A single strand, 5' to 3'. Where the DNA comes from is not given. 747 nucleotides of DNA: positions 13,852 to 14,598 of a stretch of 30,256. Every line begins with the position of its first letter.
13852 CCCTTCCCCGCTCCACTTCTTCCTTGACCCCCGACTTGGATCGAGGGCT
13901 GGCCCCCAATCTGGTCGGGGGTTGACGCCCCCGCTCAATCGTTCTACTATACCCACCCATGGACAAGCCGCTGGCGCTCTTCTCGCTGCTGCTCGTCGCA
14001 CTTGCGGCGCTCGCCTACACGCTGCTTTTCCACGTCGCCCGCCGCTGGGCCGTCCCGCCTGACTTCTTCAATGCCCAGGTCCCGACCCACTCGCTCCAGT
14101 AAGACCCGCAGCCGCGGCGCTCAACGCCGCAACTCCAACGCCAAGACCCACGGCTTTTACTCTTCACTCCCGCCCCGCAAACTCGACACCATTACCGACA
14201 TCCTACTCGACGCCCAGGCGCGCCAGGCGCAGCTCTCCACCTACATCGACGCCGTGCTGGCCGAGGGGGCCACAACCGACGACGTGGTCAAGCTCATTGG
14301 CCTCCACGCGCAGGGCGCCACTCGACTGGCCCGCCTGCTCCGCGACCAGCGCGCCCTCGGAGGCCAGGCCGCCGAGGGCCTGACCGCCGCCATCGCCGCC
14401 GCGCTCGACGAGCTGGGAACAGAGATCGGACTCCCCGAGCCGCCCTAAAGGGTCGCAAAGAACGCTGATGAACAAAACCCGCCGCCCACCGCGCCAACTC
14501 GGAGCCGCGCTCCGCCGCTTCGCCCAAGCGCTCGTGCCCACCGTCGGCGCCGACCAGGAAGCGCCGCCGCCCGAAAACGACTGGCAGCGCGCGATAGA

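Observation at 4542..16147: Iterated 20-nt palindromic hairpin (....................) in intergenic and in-frame coding positions, with a type I-E CRISPR-repeat-like stem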

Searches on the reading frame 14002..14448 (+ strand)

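Call 37: search_protein_families(library=pfam, proteins=[window:14002-14448:+], max_evalue=0.05)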
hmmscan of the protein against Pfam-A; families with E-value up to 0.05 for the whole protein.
window:14002-14448:+ (148 aa): 1 family
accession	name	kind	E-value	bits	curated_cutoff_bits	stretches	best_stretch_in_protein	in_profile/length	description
PF20933.2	HpHbR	-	0.014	15.6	27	1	84-137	182-235/243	Haptoglobin-hemoglobin receptor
